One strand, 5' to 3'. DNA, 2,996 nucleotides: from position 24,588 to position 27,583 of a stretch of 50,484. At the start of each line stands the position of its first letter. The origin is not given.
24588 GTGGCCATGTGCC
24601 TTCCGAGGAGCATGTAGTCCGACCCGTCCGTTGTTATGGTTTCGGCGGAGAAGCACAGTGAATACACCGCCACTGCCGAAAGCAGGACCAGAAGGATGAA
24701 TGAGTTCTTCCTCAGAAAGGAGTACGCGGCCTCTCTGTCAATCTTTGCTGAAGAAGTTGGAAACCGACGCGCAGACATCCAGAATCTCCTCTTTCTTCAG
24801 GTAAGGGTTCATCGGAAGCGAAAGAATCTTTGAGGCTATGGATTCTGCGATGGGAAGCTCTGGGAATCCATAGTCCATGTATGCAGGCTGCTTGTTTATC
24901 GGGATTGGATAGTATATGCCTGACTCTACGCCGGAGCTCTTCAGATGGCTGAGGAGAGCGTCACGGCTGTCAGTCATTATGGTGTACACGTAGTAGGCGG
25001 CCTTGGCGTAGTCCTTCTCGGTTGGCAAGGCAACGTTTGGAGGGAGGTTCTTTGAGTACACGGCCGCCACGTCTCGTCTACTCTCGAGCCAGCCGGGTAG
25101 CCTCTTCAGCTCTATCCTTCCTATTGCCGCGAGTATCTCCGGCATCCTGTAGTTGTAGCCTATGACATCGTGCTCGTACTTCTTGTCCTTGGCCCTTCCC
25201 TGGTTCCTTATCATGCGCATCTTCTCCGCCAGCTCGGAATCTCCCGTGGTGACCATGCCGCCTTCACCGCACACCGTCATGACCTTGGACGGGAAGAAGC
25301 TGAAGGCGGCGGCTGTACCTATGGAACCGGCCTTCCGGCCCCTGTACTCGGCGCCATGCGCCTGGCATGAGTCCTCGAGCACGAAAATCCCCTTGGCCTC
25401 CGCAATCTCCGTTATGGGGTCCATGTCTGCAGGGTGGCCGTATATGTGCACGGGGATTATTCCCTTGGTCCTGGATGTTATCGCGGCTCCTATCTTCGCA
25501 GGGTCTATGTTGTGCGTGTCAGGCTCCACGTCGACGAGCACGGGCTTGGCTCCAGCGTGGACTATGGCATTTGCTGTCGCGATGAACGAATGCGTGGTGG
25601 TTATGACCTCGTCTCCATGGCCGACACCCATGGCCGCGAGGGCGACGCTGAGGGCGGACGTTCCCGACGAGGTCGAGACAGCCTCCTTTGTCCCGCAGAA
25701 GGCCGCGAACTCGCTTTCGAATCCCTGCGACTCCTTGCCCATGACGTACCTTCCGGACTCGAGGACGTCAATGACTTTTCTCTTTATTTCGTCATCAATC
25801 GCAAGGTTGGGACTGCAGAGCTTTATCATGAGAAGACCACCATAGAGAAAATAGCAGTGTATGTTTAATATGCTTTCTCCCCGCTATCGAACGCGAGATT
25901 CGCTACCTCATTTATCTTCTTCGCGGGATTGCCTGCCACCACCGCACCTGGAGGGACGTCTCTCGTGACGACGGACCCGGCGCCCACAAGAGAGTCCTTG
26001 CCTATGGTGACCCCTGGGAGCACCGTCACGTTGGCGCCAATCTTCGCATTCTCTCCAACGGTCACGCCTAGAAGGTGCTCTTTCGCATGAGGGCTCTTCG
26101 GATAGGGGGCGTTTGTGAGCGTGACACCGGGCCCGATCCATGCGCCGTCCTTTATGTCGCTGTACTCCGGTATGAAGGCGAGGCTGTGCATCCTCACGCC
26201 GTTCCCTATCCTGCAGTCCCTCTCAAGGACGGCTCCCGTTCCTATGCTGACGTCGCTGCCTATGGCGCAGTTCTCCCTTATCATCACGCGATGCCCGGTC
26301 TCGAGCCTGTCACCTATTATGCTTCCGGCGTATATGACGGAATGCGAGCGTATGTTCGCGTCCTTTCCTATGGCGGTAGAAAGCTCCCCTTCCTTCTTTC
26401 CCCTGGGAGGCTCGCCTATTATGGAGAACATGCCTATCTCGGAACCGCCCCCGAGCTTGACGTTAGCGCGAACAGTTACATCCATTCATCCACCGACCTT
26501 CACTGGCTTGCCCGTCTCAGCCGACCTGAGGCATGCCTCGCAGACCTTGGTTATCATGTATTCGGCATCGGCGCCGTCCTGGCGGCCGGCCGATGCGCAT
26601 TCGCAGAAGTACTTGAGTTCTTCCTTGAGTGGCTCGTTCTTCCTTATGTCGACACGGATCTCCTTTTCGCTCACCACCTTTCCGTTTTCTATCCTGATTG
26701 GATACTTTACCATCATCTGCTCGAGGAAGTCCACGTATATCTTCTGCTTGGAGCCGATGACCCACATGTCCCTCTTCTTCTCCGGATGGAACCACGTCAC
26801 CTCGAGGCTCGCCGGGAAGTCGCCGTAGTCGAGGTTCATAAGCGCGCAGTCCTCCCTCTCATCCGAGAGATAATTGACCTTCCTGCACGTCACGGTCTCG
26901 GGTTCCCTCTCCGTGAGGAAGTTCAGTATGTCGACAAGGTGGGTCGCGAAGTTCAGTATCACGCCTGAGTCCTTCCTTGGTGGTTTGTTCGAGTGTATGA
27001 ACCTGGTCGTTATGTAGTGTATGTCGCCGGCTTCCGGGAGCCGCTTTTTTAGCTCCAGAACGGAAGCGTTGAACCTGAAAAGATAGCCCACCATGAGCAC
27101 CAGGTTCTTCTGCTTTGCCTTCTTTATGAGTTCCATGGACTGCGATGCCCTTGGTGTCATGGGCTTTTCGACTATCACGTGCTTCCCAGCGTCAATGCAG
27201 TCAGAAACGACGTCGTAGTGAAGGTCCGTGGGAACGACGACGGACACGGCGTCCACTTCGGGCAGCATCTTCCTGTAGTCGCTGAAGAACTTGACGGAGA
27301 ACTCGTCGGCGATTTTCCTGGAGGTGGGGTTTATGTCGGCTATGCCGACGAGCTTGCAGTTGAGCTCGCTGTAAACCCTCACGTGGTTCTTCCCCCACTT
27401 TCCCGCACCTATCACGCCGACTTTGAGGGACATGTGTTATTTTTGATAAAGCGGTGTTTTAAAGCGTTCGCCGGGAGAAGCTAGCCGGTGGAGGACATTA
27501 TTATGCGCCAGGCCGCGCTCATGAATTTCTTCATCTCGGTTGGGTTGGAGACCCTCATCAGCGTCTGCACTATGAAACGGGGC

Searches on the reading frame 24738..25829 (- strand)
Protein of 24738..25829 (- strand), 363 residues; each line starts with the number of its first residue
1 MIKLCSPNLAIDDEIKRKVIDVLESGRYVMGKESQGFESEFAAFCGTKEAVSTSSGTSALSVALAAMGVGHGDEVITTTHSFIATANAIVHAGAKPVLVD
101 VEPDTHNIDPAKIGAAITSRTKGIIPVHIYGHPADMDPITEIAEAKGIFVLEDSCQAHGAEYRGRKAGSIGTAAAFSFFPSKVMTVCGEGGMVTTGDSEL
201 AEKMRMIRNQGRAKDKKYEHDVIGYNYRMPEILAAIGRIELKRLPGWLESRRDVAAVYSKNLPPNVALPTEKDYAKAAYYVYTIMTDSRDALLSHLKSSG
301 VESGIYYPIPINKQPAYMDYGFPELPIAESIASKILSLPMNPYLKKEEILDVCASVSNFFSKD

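Call 17: search_protein_families(library=pfam, proteins=[window:24738-25829:-], max_evalue=0.00001)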
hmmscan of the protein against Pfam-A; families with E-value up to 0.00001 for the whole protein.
window:24738-25829:- (363 aa): 4 families
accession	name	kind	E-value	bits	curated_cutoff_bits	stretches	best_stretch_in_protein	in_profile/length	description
PF01041.23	DegT_DnrJ_EryC1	-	1.2e-126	423.2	19.8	1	11-356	3-359/360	DegT/DnrJ/EryC1/StrS aminotransferase family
PF00155.27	Aminotran_1_2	-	7.9e-07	29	19.7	1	34-151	44-183/361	Aminotransferase class I and II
PF01053.26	Cys_Met_Meta_PP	-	1.2e-06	27.9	27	1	35-162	55-182/381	Cys/Met metabolism PLP-dependent enzyme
PF01212.27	Beta_elim_lyase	-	5.9e-06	26.3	27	0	33-160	33-175/288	Beta-eliminating lyase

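Call 54: search_protein_families(library=ncbifam, proteins=[window:24738-25829:-], max_evalue=0.00001)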
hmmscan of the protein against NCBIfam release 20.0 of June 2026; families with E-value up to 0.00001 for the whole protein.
window:24738-25829:- (363 aa): 18 families
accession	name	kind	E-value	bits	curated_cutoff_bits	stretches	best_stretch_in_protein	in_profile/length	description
TIGR03588.1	PseC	equivalog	1.2e-81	274.6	423.5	1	11-358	9-378/380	UDP-4-amino-4,6-dideoxy-N-acetyl-beta-L-altrosamine transaminase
TIGR04181.1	NHT_00031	hypoth_equivalog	1.4e-78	264.3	420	1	2-339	1-357/359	LegC family aminotransferase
NF008658.2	PRK11658.1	equivalog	1.3e-69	234.7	631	1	10-359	11-376/379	UDP-4-amino-4-deoxy-L-arabinose aminotransferase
NF008687.0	PRK11706.1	equivalog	3.6e-62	210.3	375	1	39-360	38-374/375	dTDP-4-amino-4,6-dideoxygalactose transaminase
NF011936.0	PRK15407.1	equivalog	1.8e-55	188.4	423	2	17-212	50-252/440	lipopolysaccharide biosynthesis protein RfbH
TIGR02379.1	ECA_wecE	subfamily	2.5e-53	181.2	434.85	1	42-360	41-375/376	dTDP-4-amino-4,6-dideoxy-D-glucose transaminase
TIGR04427.1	PLP_DesI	equivalog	2.6e-53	181.6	650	1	34-354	54-377/390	dTDP-4-dehydro-6-deoxyglucose aminotransferase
NF005816.0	PRK07682.1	equivalog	2.2e-09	36.5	620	1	44-155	87-204/390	aminotransferase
NF006488.0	PRK08912.1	equivalog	2.4e-09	36.6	498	1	48-159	88-192/387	aminotransferase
NF006569.0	PRK09082.1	subfamily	1.5e-08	34.2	420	1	48-158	92-207/386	methionine aminotransferase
NF004770.0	PRK06108.1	subfamily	1.6e-08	33.8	422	1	43-125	92-175/396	pyridoxal phosphate-dependent aminotransferase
NF002878.0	PRK03321.1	subfamily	9.2e-07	27.9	374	1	42-125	67-150/352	histidinol-phosphate transaminase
TIGR01325.1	O_suc_HS_sulf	equivalog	1e-06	27.7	510.05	1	35-168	57-190/380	O-succinylhomoserine sulfhydrylase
NF009079.0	PRK12414.1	subfamily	1.2e-06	27.8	481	1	48-158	91-206/384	methionine aminotransferase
NF004621.0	PRK05957.1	equivalog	1.8e-06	26.9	498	1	51-127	93-167/389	pyridoxal phosphate-dependent aminotransferase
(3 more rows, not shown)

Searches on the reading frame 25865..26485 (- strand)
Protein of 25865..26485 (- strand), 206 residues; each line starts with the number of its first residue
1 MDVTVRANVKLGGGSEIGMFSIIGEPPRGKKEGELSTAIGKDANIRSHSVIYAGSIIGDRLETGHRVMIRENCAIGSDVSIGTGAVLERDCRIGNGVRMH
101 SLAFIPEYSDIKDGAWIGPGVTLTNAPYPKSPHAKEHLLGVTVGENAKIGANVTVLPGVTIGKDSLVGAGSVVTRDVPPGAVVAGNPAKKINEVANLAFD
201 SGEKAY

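Call 17: search_protein_families(library=pfam, proteins=[window:25865-26485:-], max_evalue=0.00001)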
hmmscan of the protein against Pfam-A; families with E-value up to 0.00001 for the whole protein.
window:25865-26485:- (206 aa): 4 families
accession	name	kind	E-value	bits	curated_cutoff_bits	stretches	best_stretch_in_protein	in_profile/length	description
PF00132.30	Hexapep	-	1.7e-25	88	27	2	140-175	1-36/36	Bacterial transferase hexapeptide (six repeats)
PF14602.12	Hexapep_2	-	8.8e-14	51.4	27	1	141-175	2-34/34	Hexapeptide repeat of succinyl-transferase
PF25084.1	LbH_EIF2B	-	8.6e-11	42.2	54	1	36-123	21-105/105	EIF2B subunit epsilon LbH domain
PF25087.1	GMPPB_C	-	7.6e-07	29.2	39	0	67-91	11-35/110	GMPPB C-terminal domain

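Call 54: search_protein_families(library=ncbifam, proteins=[window:25865-26485:-], max_evalue=0.00001)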
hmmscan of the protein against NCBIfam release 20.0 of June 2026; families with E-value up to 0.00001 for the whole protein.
window:25865-26485:- (206 aa): 45 families (the best 25 are shown)
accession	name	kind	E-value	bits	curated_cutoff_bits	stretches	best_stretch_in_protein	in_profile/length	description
TIGR03570.1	NeuD_NnaD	subfamily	2.7e-26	92.4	160.8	2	140-189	153-202/202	NeuD/PglB/VioB family sugar acetyltransferase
NF002060.0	PRK00892.1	subfamily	7.5e-25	87.8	207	3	36-105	113-182/345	UDP-3-O-(3-hydroxymyristoyl)glucosamine N-acyltransferase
NF058585.1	HptprglPActTf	PfamEq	6.2e-21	74.7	300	1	134-196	99-162/172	heptaprenylglyceryl phosphate O-acetyltransferase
NF003657.0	PRK05289.1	equivalog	8.4e-19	67.7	226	1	141-189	143-191/264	acyl-ACP--UDP-N-acetylglucosamine O-acyltransferase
TIGR03532.1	DapD_Ac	equivalog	1.1e-18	67.7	231.75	1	60-196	88-216/231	2,3,4,5-tetrahydropyridine-2,6-dicarboxylate N-acetyltransferase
TIGR01852.1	lipid_A_lpxA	equivalog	4.5e-18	65.4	231.05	1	2-111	40-152/254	acyl-ACP--UDP-N-acetylglucosamine O-acyltransferase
NF007076.0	PRK09527.1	equivalog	5.5e-18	65.1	347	1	110-196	97-187/203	galactoside O-acetyltransferase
NF007240.0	PRK09677.1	equivalog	6.8e-17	61.6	243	1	141-193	131-183/192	putative lipopolysaccharide biosynthesis O-acetyl transferase WbbJ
TIGR01173.1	glmU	equivalog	1e-16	60.8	366.85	1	2-192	268-443/452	bifunctional UDP-N-acetylglucosamine diphosphorylase/glucosamine-1-phosphate N-acetyltransferase GlmU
TIGR03308.1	phn_thr-fam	hypoth_equivalog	1.9e-16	60.5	201.65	1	140-193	108-161/204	phosphonate metabolim protein, transferase hexapeptide repeat family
TIGR01853.1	lipid_A_lpxD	equivalog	9.2e-16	57.7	242.5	1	36-87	122-173/325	UDP-3-O-(3-hydroxymyristoyl)glucosamine N-acyltransferase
NF007499.0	PRK10092.1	equivalog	9.3e-16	58.1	314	1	111-192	96-181/183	maltose O-acetyltransferase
NF000311.1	Vat_ABCDEFH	equivalog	6.4e-15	55.3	300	1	141-193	111-163/201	Vat family streptogramin A O-acetyltransferase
NF007797.0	PRK10502.1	subfamily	1.2e-14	54.3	192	1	140-193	125-178/183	WcaF family extracellular polysaccharide biosynthesis acetyltransferase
NF041874.1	EPS_EpsC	equivalog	1.3e-14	54.3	150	1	84-192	61-165/168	serine O-acetyltransferase EpsC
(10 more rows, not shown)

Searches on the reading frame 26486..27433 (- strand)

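Call 17: search_protein_families(library=pfam, proteins=[window:26486-27433:-], max_evalue=0.00001)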
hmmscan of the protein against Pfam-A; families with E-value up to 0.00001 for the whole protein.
window:26486-27433:- (315 aa): 3 families
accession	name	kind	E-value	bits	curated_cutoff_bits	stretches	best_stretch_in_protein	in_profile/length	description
PF01408.29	GFO_IDH_MocA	-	2e-30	106.4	24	1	3-117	1-120/120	Oxidoreductase family, NAD-binding Rossmann fold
PF22725.1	GFO_IDH_MocA_C3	-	3.9e-11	43.5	27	1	135-232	13-123/124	GFO/IDH/MocA C-terminal domain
PF02894.22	GFO_IDH_MocA_C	-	4.7e-08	33.5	22.9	1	136-313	10-218/218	Oxidoreductase family, C-terminal alpha/beta domain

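Call 54: search_protein_families(library=ncbifam, proteins=[window:26486-27433:-], max_evalue=0.00001)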
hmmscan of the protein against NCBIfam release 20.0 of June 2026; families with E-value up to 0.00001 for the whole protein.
window:26486-27433:- (315 aa): 9 families
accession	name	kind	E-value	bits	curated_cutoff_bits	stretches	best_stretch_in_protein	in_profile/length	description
NF040723.1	UDP-GlcNAcDh_Arch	equivalog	1.1e-66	225.5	450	1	3-288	1-282/302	UDP-N-acetylglucosamine 3-dehydrogenase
TIGR04380.1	myo_inos_iolG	equivalog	2.9e-28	98.7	355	1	3-188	2-199/330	inositol 2-dehydrogenase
NF052679.1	InsChiInosDhIolG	equivalog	8.2e-18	64.5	540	1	1-182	1-193/343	bifunctional inositol 2-dehydrogenase/D-chiro-inositol 1-dehydrogenase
NF052479.1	LevoglcsnDh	equivalog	2e-15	56.4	650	1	3-141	4-154/386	levoglucosan dehydrogenase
NF008607.0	PRK11579.1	subfamily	2.6e-15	56.3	330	1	3-145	5-152/346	oxidoreductase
NF041392.1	XylDh_Gfo6_Halo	equivalog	1.2e-14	53.9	350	1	56-129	79-152/350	D-xylose 1-dehydrogenase Gfo6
NF007574.0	PRK10206.1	equivalog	2.8e-11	43.1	352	1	46-181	50-193/345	oxidoreductase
NF058561.1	BT_2158_fam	equivalog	3e-10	39.3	750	1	3-116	36-153/487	glycoside 3-dehydrogenase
NF058563.1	BT_2159_fam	equivalog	3.6e-09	36.1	650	1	3-138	1-140/350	disaccharide 3-dehydrogenase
